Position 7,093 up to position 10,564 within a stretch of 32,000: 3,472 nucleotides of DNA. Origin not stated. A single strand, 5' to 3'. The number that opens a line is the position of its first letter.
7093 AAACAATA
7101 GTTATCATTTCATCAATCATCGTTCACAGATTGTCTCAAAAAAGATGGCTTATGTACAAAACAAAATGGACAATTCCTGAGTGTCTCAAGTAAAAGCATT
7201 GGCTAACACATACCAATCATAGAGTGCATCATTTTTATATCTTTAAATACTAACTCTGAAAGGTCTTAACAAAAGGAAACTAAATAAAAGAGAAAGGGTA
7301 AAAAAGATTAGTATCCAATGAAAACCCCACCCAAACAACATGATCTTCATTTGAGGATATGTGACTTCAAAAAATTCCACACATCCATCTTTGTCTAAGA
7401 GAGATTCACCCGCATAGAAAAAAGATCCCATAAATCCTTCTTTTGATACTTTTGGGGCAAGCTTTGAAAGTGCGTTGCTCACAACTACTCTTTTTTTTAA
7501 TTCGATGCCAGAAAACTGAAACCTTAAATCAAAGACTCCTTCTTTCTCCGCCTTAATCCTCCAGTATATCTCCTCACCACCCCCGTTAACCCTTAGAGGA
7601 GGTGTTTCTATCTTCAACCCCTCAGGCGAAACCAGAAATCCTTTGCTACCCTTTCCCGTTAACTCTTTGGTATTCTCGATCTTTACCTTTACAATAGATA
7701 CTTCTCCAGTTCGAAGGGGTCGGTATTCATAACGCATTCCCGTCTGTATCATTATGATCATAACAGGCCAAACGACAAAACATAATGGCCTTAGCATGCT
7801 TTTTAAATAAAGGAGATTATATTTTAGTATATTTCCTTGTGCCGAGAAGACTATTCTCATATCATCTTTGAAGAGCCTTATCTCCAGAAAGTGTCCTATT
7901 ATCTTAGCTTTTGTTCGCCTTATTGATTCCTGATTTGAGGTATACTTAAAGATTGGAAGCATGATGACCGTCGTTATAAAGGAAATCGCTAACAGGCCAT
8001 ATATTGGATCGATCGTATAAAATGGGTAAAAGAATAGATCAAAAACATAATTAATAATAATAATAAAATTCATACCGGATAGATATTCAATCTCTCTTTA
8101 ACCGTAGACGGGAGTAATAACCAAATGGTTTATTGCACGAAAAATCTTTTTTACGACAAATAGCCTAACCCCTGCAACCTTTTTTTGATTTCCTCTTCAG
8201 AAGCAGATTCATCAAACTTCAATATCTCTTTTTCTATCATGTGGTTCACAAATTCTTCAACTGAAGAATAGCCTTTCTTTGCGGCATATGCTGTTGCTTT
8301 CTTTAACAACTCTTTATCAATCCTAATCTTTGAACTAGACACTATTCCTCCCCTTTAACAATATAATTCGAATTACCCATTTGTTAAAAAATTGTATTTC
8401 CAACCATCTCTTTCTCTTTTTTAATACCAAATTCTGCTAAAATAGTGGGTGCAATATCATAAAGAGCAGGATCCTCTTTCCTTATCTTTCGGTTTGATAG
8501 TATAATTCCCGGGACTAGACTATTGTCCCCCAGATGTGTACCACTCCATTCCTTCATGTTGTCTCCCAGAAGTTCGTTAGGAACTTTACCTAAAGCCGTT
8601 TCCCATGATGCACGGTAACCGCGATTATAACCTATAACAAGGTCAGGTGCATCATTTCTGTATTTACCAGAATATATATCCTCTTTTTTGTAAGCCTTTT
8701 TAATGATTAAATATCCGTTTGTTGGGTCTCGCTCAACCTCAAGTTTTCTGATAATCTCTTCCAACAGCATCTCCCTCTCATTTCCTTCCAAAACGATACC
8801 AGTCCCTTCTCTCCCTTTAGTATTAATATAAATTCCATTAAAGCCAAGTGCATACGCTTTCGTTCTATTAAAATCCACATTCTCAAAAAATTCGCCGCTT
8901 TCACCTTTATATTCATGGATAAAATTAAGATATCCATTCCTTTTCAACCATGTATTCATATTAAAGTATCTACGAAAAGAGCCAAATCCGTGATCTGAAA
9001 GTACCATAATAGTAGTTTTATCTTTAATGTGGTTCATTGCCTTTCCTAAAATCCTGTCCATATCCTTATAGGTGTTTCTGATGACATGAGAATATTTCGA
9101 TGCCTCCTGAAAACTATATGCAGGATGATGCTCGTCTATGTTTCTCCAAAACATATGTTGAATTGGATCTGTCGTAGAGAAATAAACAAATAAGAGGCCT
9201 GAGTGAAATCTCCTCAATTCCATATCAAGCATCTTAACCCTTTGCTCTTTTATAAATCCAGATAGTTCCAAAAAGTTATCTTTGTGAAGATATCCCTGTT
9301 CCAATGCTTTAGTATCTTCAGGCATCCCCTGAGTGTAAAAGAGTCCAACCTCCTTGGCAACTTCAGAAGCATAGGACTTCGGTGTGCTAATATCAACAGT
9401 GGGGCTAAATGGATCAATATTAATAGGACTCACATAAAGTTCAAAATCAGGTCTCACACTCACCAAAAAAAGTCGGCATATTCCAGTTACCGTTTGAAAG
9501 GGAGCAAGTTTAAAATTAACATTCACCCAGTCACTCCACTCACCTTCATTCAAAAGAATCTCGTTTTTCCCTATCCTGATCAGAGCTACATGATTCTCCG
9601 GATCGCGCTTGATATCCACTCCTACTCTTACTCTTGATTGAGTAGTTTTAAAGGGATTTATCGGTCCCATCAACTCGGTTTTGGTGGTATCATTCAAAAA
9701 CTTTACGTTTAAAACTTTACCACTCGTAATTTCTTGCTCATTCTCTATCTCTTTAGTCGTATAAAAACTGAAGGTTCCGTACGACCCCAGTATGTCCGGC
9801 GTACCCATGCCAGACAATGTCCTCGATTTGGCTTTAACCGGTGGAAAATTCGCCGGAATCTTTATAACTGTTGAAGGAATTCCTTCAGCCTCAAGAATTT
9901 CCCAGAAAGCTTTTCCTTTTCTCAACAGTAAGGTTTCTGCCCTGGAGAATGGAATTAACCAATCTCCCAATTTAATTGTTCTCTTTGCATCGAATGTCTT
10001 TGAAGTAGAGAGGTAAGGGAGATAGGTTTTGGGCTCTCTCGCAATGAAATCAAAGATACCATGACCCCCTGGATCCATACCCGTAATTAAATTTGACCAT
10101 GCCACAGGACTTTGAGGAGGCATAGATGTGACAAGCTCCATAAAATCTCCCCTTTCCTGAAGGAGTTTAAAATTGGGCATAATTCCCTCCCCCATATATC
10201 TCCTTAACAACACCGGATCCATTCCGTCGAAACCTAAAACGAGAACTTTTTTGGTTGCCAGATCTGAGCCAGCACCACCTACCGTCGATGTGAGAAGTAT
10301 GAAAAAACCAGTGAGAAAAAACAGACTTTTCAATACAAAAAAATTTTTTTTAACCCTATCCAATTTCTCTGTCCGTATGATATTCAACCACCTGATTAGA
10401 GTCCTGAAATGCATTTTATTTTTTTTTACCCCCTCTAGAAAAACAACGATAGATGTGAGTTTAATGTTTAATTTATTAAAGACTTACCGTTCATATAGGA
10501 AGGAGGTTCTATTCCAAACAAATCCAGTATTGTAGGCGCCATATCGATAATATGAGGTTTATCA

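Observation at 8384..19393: GT2 + tandem YfhO-like GT-C proteins + tandem membrane-anchored AP-superfamily enzymes: a teichoic-acid-style decoration module in an unexpected setting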

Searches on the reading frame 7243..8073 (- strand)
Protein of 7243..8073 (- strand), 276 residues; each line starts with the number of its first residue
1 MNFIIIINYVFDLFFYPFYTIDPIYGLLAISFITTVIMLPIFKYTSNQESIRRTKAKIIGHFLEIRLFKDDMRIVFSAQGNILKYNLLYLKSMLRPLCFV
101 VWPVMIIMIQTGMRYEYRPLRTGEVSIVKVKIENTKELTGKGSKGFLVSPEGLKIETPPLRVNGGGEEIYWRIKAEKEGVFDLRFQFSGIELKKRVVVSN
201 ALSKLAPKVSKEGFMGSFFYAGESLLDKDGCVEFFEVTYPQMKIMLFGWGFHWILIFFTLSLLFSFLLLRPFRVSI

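Call 3: search_protein_families(library=pfam, proteins=[window:7243-8073:-], max_evalue=0.01)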
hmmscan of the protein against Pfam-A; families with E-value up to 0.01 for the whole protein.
window:7243-8073:- (276 aa): 0 families

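Call 4: search_protein_families(library=ncbifam, proteins=[window:7243-8073:-], max_evalue=0.01)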
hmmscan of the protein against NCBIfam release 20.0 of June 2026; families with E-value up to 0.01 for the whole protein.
window:7243-8073:- (276 aa): 0 families

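Call 34: find_homologous_proteins(query=window:7243-8073:-, max_evalue=0.001)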
Query window:7243-8073:- (276 aa): 109 proteins with E <= 0.001 among 849 candidates.
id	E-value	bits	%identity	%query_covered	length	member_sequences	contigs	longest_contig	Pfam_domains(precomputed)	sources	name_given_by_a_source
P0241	4.4e-169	579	96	100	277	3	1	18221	-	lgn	-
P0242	2.9e-111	389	64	98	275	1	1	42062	-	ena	-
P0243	1.8e-110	387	62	98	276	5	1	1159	-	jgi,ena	-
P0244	4.0e-110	386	63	98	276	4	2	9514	-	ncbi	-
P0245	1.2e-109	384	63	98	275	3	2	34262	-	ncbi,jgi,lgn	-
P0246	2.8e-109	383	65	98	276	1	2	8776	-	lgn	-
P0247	5.5e-109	382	63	98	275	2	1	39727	-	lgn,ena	-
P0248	1.1e-108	381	65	100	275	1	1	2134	-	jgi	-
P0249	4.0e-108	379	63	98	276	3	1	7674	-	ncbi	-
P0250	1.5e-107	377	62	98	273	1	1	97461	-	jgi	-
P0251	4.3e-104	366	62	98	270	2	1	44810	-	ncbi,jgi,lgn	-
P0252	2.2e-96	341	57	98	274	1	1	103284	-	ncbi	-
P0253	4.9e-94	333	55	95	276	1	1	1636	-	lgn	-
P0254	2.6e-93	331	54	100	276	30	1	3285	-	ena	-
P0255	3.9e-93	330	55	100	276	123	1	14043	-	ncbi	-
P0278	3.1e-65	238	43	98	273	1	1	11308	PF01956.22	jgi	-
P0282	9.9e-60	220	42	98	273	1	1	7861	PF01956.22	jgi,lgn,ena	-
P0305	7.3e-52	195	37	98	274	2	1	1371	PF01956.22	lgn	-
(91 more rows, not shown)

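Call 35: search_protein_families(library=pfam, proteins=[window:7243-8073:-], max_evalue=5)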
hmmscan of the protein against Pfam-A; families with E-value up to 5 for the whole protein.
window:7243-8073:- (276 aa): 0 families

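Call 62: predict_structure(alignment_id=A2)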
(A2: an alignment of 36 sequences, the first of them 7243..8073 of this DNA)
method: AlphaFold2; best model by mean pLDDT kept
length: 276 residues; sequences in the alignment: 36
mean_pLDDT: 90.8   pTM: 0.82
mean pLDDT of the five models: 90.8, 90.1, 89.8, 89.6, 87.8
residues with pLDDT >= 90: 211; 70-90: 51; 50-70: 14; < 50: 0
segments of 3 or more residues with pLDDT < 50: none
pLDDT, mean of each block of 10 residues (from residue 1): 85 92 94 96 92 93 94 94 94 92 94 95 97 70 80 94 78 97 91 95 93 83 84 94 93 96 95 87
secondary structure, 60 per line:
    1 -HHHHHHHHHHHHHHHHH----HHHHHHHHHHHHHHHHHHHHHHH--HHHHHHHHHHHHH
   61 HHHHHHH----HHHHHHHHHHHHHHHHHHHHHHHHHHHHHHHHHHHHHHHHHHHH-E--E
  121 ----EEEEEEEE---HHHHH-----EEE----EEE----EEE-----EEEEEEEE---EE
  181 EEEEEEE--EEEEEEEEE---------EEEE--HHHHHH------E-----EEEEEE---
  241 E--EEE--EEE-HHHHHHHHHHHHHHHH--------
elements in order: H2-18 H23-45 H48-67 H72-115 E125-132 H136-140 E146-148 E153-155 E160-162 E168-175 E179-187 E190-198 E208-211 H214-219 E232-237 E244-246 E249-251 H253-268

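Call 65: fold_search(model_id=the predicted structure, library=pdb)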
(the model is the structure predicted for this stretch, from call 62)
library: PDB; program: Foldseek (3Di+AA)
matches with E <= 10: 1267; with E <= 0.001: 0
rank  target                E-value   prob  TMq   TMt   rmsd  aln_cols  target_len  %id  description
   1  3edd_A                1.6e-03  1.00  0.21  0.10   4.0        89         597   15  Structural base for cyclodextrin hydrolysis (released 2009-03-03)
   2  4uj7                  3.1e-03  1.00  0.23  0.30  10.8       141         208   14  Structure of the S-layer protein SbsC, domains 5-6 (released 2016-04-27)
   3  4uid_B                3.3e-03  1.00  0.22  0.34   5.3        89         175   17  Crystal structure of the S-layer protein SbsC domains 4 and 5 (released 2016-04-13)
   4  4uic                  5.6e-03  0.97  0.22  0.09  14.0       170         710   12  Crystal structure of the S-layer protein rSbsC(31-844) (released 2016-04-13)
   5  8fwm_F                7.4e-03  0.23  0.12  0.14  20.2       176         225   15  Structure of tail-neck junction of Agrobacterium phage Milano (released 2023-12-06)
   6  8fwc_0                8.8e-03  0.20  0.12  0.14  20.4       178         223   15  Collar sheath structure of Agrobacterium phage Milano (released 2023-12-06)
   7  3cnk_A                9.4e-03  1.00  0.21  0.57   4.7        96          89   16  Crystal Structure of the dimerization domain of human filamin A (released 2009-02-10)
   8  5ftx                  9.9e-03  1.00  0.23  0.10   6.6        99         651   17  Structure of surface layer protein SbsC, domains 4-9 (released 2017-02-22)
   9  1h3g_A                1.1e-02  0.99  0.21  0.10   4.0        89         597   15  Cyclomaltodextrinase from Flavobacterium sp. No. 92: from DNA sequence to protein structure (released 2003-08-14)
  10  5b68                  1.1e-02  0.89  0.18  0.08   9.3       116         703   11  Crystal structure of apo amylomaltase from Corynebacterium glutamicum (released 2016-08-03)
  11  3mnm_A                1.3e-02  0.72  0.16  0.32   7.8       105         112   10  Crystal structure of GAE domain of GGA2p from Saccharomyces cerevisiae (released 2010-09-08)
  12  4exk_A                1.4e-02  0.99  0.21  0.13   4.9        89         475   10  A chimera protein containing MBP fused to the C-terminal domain of the uncharacterized protein STM14_2015 from Salmone (released 2012-08-08)
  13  3d2u_A                1.4e-02  0.54  0.17  0.17  18.9       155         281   12  Structure of UL18, a Peptide-Binding Viral MHC Mimic, Bound to a Host Inhibitory Receptor (released 2008-07-08)
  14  9h6j_A                1.4e-02  0.44  0.12  0.08  13.9       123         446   12  Human B4GALNT1 Apo Structure (released 2025-07-16)
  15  8fxr_U3               1.4e-02  0.21  0.12  0.15  20.4       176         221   15  Structure of neck with portal vertex of capsid of Agrobacterium phage Milano (released 2023-12-06)
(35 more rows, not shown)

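Call 66: search_protein_families(library=pfam, alignment_id=A2, max_evalue=0.1)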
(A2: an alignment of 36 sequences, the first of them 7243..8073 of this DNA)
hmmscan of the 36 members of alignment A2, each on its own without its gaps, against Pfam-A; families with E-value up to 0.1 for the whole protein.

A. member 1, window:7243-8073:- (276 aa): 0 families

B. families by the number of members that match (of 36 scanned): 6 families
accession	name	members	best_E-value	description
PF01956.21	EMC3_TMCO1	18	4.8e-08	Integral membrane protein EMC3/TMCO1-like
PF01496.24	V_ATPase_I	1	0.0083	V-type ATPase 116kDa subunit family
PF04465.17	DUF499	1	0.0089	Protein of unknown function (DUF499)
PF19078.6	Big_12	1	0.059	Bacterial Ig-like domain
PF03600.22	CitMHS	1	0.083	Citrate transporter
PF09677.15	TrbI_Ftype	1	0.091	Type-F conjugative transfer system protein (TrbI_Ftype)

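Call 86: search_protein_representatives(alignment_id=A2)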
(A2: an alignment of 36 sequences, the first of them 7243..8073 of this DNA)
Query: 36 sequences, 274 profile positions. Proteins with E-value up to 0.001 (for the whole library): 3342; up to 1e-10: 2482; up to 1e-30: 1209. The best 150 are listed.
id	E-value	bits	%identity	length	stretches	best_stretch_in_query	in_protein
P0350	4.4e-110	383.7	-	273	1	1-274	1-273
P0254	1.2e-109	382.2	-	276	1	1-273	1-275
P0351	2.0e-106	371.7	-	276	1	2-274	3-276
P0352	6.9e-105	366.7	-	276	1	1-274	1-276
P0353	7.4e-105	366.6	-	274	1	1-274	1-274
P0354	5.7e-102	357.1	-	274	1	1-274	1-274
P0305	4.3e-100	350.9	-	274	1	1-274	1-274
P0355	3.6e-97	341.3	-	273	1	1-274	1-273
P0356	3.9e-97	341.2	-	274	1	1-274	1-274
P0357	7.4e-97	340.3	-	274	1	1-274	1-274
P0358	2.9e-96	338.4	-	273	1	1-274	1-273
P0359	1.2e-95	336.3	-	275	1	1-274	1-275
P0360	3.0e-95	335.0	-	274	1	3-274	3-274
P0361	3.6e-95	334.8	-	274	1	1-274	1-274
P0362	1.0e-94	333.3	-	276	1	4-274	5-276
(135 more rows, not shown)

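Call 88: search_protein_families(library=padloc, proteins=[window:7243-8073:-], max_evalue=0.01)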
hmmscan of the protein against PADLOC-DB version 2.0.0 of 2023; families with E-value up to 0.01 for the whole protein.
window:7243-8073:- (276 aa): 0 families

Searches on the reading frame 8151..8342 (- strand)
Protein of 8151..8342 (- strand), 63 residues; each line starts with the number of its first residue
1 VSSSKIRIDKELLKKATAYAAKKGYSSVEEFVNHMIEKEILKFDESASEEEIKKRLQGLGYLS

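Call 35: search_protein_families(library=pfam, proteins=[window:8151-8342:-], max_evalue=5)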
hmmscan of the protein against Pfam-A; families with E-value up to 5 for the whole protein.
window:8151-8342:- (63 aa): 4 families
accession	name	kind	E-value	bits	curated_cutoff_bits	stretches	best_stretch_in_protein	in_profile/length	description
PF19891.5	DUF6364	-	0.012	16.5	27.3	1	6-56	7-46/70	Family of unknown function (DUF6364)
PF05942.16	PaREP1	-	0.017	15.4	24.4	1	10-54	14-59/115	Archaeal PaREP1/PaREP8 family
PF24406.1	nSTAND_NTPase4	-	0.035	14.7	27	1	11-45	7-42/58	Novel STAND NTPase 4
PF13811.11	DUF4186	-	0.1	13.1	25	1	2-41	8-47/109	Domain of unknown function (DUF4186)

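Call 75: search_protein_families(library=ncbifam, proteins=[window:8151-8342:-], max_evalue=0.01)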
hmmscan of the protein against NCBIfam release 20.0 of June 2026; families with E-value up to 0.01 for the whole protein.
window:8151-8342:- (63 aa): 0 families

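Call 88: search_protein_families(library=padloc, proteins=[window:8151-8342:-], max_evalue=0.01)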
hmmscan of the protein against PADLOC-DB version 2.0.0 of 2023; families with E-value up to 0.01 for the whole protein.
window:8151-8342:- (63 aa): 0 families

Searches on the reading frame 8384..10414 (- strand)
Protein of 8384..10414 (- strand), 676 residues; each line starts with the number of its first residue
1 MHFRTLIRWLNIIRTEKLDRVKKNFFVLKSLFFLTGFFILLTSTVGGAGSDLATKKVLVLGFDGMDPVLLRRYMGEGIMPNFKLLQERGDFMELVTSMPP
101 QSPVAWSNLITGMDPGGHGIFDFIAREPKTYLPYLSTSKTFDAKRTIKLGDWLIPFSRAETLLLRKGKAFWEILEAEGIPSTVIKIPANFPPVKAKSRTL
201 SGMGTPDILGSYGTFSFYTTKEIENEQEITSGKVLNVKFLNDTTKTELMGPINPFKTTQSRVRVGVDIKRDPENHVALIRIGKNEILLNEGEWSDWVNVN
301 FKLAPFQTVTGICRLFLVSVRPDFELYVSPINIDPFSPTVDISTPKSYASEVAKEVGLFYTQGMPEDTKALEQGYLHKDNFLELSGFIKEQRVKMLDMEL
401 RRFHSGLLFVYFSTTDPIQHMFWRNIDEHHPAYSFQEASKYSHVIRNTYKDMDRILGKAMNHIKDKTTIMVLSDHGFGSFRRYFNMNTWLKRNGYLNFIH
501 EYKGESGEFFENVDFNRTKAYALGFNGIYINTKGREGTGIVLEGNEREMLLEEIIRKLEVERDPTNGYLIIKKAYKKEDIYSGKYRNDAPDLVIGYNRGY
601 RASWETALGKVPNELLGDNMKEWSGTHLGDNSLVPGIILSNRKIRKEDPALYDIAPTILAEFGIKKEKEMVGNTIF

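Call 3: search_protein_families(library=pfam, proteins=[window:8384-10414:-], max_evalue=0.01)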
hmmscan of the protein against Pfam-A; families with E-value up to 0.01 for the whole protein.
window:8384-10414:- (676 aa): 1 family
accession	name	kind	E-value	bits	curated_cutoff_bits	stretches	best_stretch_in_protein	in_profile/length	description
PF01663.27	Phosphodiest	-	8.5e-33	114.8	23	2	388-602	140-323/342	Type I phosphodiesterase / nucleotide pyrophosphatase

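Call 4: search_protein_families(library=ncbifam, proteins=[window:8384-10414:-], max_evalue=0.01)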
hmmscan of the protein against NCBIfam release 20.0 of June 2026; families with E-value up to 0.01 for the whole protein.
window:8384-10414:- (676 aa): 2 families
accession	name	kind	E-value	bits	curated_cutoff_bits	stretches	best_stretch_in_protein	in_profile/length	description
TIGR01307.1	pgm_bpd_ind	equivalog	0.004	15.7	330.65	1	633-676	459-504/504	2,3-bisphosphoglycerate-independent phosphoglycerate mutase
TIGR02335.1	hydr_PhnA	equivalog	0.0054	15.9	407.55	0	52-121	10-79/408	phosphonoacetate hydrolase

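Call 88: search_protein_families(library=padloc, proteins=[window:8384-10414:-], max_evalue=0.01)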
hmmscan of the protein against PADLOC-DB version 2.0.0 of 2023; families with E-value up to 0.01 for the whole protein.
window:8384-10414:- (676 aa): 0 families
